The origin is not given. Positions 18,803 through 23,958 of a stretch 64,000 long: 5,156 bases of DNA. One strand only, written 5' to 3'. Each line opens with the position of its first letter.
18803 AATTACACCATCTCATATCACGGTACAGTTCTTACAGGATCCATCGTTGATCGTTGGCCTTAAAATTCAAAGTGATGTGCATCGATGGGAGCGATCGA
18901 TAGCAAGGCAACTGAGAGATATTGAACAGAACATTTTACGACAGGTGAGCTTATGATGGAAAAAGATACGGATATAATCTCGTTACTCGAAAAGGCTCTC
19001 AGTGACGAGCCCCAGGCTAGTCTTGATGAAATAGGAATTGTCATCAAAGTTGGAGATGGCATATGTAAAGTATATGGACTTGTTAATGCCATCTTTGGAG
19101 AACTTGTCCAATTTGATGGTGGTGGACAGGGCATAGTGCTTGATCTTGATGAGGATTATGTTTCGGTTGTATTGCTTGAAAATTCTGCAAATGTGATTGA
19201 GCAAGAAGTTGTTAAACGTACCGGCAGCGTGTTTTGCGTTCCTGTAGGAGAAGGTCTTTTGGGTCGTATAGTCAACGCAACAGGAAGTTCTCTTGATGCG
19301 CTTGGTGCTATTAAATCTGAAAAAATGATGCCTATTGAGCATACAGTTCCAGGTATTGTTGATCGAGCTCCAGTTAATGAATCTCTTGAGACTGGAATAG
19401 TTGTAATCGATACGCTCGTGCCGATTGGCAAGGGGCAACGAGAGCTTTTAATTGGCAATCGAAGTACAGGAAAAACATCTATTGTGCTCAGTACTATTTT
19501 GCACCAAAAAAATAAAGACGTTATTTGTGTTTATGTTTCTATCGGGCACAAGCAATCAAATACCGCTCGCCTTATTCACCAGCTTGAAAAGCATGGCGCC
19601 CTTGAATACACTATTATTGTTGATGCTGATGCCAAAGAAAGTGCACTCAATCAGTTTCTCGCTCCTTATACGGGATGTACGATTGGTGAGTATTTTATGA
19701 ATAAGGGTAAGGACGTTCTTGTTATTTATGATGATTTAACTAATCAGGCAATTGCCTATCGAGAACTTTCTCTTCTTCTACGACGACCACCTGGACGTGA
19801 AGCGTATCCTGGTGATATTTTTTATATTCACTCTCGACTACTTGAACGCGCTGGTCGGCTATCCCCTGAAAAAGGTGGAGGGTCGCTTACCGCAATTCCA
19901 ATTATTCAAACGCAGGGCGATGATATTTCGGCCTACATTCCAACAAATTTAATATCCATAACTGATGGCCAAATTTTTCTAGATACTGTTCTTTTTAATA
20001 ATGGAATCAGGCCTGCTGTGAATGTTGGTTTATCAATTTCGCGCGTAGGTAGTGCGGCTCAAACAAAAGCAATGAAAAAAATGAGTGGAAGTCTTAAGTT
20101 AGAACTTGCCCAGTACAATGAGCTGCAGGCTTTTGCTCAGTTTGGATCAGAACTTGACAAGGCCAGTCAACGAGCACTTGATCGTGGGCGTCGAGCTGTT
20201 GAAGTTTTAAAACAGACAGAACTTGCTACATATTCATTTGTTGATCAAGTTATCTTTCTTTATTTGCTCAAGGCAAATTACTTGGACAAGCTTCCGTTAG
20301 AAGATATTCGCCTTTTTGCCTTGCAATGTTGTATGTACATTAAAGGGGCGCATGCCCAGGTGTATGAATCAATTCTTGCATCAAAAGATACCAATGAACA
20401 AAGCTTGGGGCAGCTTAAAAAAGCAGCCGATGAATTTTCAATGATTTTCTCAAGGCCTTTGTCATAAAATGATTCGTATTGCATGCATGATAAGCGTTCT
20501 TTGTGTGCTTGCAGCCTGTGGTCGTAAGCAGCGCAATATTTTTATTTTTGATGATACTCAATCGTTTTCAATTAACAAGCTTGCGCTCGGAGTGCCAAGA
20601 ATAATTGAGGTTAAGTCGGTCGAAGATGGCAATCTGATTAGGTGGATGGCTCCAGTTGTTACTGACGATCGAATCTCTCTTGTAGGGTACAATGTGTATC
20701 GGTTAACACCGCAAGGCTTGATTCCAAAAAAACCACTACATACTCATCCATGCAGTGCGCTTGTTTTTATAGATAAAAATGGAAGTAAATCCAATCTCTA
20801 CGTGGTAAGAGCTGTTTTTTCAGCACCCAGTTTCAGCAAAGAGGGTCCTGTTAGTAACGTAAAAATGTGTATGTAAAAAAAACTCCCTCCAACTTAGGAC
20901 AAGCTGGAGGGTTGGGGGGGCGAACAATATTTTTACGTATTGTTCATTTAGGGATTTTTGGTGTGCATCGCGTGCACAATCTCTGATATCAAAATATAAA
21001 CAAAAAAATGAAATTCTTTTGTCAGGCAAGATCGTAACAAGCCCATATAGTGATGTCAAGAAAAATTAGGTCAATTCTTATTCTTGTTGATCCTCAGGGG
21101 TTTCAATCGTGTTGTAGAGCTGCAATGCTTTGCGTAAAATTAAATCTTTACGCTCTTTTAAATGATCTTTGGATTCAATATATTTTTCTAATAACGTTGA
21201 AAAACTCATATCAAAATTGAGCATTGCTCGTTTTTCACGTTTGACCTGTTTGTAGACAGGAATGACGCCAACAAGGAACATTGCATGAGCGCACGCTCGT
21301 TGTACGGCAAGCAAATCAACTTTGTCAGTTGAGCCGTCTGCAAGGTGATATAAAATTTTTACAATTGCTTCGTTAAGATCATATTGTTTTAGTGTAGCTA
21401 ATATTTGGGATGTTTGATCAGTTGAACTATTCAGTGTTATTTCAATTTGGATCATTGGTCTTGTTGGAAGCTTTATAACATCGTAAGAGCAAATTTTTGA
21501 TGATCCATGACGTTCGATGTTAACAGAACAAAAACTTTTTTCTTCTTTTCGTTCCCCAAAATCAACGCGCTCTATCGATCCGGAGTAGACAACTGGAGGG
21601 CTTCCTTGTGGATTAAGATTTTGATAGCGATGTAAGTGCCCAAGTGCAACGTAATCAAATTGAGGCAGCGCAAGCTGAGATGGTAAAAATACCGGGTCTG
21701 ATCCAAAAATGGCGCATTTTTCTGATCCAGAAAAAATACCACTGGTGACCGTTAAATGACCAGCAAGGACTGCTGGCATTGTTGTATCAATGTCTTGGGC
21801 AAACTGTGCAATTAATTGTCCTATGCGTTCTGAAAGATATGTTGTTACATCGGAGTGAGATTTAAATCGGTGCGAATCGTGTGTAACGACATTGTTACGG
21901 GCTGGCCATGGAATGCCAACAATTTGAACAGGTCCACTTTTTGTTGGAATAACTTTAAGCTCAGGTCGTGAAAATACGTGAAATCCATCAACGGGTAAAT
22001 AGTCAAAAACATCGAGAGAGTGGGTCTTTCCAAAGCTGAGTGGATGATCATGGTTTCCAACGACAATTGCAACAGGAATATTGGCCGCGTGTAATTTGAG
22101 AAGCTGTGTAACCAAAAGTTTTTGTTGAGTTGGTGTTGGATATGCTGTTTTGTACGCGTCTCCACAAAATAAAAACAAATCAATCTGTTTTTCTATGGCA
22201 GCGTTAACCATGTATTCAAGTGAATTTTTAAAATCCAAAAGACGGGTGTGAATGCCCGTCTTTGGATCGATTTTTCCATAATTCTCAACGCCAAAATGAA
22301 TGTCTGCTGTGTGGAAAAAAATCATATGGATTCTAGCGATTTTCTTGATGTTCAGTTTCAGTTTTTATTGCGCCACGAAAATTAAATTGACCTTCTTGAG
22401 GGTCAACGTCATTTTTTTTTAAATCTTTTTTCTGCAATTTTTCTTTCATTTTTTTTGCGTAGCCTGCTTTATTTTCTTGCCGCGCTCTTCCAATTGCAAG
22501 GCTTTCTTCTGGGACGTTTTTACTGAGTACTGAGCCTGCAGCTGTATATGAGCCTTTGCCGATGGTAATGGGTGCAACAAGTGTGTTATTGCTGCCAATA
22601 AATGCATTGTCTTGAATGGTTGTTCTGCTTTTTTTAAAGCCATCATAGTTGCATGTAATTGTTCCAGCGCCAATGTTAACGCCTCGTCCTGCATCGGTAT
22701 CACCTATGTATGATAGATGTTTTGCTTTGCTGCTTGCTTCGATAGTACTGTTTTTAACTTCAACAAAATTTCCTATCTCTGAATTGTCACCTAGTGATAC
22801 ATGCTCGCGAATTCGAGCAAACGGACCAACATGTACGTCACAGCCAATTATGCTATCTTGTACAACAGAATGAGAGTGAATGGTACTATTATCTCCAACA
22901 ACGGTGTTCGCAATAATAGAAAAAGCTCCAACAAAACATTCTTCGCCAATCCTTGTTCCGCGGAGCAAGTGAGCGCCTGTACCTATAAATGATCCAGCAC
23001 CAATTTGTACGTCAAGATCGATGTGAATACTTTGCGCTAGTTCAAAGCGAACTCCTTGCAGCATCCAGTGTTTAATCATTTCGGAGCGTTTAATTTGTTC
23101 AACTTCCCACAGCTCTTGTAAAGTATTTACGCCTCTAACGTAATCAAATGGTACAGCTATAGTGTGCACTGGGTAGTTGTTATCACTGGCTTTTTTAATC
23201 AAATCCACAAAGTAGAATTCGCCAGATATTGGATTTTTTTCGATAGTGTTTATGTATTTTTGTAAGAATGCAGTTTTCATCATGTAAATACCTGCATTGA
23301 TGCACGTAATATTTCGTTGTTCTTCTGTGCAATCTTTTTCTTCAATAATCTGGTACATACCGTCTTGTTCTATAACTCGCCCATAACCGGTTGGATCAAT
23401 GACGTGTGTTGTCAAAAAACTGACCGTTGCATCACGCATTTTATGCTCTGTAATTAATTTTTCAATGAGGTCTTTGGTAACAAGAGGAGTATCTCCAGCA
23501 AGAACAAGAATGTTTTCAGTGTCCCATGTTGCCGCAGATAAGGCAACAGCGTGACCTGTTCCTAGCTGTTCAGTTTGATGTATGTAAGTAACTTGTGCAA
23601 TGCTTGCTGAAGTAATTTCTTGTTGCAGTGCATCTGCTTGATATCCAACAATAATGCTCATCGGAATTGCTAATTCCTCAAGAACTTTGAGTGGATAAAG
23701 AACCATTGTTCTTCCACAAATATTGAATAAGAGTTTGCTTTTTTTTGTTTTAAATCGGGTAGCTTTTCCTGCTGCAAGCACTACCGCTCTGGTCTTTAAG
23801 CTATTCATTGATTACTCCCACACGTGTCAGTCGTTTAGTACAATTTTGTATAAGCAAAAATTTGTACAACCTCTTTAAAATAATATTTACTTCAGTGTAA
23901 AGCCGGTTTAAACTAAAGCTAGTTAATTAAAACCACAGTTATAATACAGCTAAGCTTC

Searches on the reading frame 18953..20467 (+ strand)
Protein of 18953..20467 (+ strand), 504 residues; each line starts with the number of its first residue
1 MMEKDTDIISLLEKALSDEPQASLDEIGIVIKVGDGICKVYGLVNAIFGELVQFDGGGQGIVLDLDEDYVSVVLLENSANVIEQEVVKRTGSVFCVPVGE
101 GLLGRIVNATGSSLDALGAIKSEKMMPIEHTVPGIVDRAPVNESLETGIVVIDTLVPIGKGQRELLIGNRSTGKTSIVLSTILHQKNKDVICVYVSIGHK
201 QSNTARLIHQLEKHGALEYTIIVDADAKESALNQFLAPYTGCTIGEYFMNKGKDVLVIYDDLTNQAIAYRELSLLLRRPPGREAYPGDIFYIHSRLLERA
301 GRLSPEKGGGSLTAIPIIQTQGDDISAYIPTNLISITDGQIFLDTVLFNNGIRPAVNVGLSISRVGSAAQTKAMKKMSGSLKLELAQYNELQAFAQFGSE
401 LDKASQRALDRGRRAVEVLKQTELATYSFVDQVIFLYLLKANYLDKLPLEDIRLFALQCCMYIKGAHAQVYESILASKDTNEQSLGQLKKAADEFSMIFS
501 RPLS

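Call 85: search_protein_families(library=pfam, proteins=[window:18953-20467:+], max_evalue=0.00001)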
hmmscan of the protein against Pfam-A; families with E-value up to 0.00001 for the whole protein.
window:18953-20467:+ (504 aa): 3 families
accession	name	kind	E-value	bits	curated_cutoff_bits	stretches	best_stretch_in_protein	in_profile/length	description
PF00006.31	ATP-synt_ab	-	2.4e-81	272.9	29.5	1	148-363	1-213/213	ATP synthase alpha/beta family, nucleotide-binding domain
PF00306.32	ATP-synt_ab_C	-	6.7e-39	133.5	27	1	370-495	1-126/126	ATP synthase alpha/beta chain, C terminal domain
PF02874.29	ATP-synt_ab_N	-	3.7e-11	43.8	20.9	1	26-91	4-69/69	ATP synthase alpha/beta family, beta-barrel domain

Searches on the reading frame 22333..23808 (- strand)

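Call 85: search_protein_families(library=pfam, proteins=[window:22333-23808:-], max_evalue=0.00001)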
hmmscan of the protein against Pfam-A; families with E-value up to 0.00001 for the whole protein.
window:22333-23808:- (491 aa): 6 families
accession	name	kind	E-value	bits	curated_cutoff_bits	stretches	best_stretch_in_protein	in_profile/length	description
PF00132.30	Hexapep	-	1e-27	95.1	27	4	318-353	1-36/36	Bacterial transferase hexapeptide (six repeats)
PF00483.29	NTP_transferase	-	6.5e-19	68.9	21.2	1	8-218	2-220/245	Nucleotidyl transferase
PF12804.13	NTP_transf_3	-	1.3e-18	68.1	27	1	8-133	1-122/160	MobA-like NTP transferase domain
PF25084.1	LbH_EIF2B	-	6e-14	52.4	54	1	253-350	8-104/105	EIF2B subunit epsilon LbH domain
PF14602.12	Hexapep_2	-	1.8e-09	37.6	27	0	285-310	2-26/34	Hexapeptide repeat of succinyl-transferase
PF01128.25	IspD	-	2.9e-06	27.6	27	1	8-129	3-125/221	2-C-methyl-D-erythritol 4-phosphate cytidylyltransferase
